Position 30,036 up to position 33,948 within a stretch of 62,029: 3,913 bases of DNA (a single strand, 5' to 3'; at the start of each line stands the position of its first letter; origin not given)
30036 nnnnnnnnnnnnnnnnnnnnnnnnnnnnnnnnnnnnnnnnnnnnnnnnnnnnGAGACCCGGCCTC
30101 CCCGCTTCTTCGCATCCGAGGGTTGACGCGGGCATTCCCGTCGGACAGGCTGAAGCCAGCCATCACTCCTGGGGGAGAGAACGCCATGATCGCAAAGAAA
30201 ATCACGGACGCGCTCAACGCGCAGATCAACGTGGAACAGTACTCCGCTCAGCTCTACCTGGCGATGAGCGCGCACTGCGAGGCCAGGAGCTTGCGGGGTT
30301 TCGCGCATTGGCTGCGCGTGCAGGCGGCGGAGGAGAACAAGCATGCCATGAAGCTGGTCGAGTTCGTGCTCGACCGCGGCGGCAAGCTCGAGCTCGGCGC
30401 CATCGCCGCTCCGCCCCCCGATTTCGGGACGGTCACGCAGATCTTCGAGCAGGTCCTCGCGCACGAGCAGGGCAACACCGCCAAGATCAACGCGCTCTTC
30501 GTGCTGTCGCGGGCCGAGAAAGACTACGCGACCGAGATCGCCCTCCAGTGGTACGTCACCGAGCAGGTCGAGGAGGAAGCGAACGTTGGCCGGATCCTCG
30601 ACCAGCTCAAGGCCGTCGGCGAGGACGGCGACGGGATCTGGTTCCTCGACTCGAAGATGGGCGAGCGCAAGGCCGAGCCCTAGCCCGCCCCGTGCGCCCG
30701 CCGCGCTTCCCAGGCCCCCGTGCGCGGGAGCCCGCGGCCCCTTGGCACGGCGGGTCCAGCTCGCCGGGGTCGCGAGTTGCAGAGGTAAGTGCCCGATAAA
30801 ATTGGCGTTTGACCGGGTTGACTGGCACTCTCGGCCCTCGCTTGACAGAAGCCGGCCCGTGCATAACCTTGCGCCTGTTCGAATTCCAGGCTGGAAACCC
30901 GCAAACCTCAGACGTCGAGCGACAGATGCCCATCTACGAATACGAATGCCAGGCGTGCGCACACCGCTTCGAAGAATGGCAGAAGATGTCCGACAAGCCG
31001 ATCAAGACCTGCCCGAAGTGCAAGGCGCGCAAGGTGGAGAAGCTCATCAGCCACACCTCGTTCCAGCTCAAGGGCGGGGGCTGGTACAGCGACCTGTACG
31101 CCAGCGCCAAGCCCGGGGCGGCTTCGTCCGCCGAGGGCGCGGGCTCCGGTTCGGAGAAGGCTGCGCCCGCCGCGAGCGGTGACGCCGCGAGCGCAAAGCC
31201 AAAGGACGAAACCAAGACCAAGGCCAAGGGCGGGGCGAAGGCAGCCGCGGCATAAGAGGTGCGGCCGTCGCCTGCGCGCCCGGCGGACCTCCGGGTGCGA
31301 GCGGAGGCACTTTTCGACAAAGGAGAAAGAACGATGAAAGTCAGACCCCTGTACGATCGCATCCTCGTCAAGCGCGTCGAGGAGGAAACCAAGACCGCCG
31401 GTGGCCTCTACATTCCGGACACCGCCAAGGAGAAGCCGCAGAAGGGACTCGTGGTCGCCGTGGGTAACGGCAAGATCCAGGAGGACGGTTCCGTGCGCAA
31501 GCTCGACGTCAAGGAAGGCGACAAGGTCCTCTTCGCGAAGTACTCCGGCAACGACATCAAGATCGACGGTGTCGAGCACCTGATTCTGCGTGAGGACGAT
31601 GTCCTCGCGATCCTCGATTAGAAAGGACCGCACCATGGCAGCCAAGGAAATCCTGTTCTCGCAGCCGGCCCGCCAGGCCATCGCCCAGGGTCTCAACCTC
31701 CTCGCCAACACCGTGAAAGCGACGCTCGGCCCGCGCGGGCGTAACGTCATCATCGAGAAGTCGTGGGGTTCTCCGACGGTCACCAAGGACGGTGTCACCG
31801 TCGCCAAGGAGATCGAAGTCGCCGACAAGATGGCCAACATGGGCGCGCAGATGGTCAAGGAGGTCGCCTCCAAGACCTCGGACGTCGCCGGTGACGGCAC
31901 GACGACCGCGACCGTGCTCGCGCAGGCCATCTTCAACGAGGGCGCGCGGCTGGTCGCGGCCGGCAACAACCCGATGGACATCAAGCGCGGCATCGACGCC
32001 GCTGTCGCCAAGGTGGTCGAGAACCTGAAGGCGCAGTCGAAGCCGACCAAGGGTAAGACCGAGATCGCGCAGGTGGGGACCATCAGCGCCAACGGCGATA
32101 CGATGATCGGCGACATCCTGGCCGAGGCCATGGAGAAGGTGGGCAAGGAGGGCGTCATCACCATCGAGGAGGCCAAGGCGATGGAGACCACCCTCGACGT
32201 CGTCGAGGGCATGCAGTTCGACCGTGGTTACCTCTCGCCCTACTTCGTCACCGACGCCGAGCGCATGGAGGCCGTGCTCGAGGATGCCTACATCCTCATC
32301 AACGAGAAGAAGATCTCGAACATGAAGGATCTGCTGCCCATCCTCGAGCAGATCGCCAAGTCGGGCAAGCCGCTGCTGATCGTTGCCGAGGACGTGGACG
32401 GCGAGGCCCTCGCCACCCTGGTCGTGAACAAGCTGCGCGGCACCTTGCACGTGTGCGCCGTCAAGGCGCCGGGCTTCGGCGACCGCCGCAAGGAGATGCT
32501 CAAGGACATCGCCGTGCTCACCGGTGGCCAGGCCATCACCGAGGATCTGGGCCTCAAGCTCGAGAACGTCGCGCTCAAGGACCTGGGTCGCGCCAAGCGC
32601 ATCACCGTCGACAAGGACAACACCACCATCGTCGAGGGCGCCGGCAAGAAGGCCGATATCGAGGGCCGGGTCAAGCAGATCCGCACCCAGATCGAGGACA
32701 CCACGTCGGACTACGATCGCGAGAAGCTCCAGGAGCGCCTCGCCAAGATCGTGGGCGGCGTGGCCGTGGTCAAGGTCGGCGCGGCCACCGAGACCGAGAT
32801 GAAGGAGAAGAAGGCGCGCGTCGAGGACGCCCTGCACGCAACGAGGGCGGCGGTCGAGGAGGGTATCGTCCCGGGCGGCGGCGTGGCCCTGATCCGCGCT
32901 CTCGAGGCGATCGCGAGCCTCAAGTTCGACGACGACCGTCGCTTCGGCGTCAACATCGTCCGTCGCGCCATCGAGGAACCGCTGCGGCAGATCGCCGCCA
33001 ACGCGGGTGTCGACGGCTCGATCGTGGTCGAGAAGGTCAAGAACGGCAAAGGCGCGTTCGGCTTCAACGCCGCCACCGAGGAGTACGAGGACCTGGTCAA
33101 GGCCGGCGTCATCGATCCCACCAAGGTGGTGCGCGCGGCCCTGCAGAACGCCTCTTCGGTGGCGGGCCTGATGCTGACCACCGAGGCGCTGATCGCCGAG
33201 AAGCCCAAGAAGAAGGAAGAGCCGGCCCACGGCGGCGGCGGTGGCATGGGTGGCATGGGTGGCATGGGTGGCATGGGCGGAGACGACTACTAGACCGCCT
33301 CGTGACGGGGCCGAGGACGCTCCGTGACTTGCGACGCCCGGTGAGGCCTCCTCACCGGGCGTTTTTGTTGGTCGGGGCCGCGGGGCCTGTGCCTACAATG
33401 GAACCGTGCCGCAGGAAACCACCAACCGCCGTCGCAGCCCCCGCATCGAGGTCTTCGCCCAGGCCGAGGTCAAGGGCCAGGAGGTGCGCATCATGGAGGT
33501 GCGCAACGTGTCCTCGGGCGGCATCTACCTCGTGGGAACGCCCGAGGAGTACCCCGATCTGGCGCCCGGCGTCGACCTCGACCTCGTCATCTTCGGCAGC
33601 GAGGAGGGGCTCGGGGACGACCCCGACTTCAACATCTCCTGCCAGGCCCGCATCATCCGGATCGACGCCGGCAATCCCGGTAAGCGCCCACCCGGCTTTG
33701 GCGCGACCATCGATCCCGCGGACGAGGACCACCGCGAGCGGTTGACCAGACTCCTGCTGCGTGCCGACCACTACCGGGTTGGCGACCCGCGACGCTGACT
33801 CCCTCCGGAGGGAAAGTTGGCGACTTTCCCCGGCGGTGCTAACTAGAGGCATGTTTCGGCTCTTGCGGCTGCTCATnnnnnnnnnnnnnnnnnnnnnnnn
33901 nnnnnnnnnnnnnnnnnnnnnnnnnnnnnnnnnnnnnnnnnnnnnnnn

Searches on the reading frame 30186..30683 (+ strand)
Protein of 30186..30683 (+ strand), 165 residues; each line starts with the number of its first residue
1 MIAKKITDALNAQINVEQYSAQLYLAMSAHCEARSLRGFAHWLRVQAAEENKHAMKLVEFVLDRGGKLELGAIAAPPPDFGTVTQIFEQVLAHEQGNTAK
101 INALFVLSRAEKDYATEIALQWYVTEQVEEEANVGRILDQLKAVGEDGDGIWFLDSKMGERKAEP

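Call 42: search_protein_families(library=pfam, proteins=[window:30186-30683:+])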
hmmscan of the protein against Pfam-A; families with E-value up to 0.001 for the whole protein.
window:30186-30683:+ (165 aa): 2 families
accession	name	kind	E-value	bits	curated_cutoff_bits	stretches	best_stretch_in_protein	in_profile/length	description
PF00210.30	Ferritin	-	9.6e-42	142.7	24.5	1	8-143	2-141/142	Ferritin-like domain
PF02915.23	Rubrerythrin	-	0.00029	21.7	22.8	1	9-101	2-99/137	Rubrerythrin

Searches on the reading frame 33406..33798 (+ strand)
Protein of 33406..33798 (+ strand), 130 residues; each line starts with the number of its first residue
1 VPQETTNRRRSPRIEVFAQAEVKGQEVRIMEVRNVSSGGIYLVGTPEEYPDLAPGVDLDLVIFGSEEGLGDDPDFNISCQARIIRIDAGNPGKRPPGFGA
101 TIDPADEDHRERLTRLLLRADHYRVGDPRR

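Call 42: search_protein_families(library=pfam, proteins=[window:33406-33798:+])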
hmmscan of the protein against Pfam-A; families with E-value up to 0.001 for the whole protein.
window:33406-33798:+ (130 aa): 1 family
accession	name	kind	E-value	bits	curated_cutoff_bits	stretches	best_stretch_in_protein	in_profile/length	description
PF07238.19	PilZ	-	3.5e-09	37.4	22.5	1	7-118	1-101/102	PilZ domain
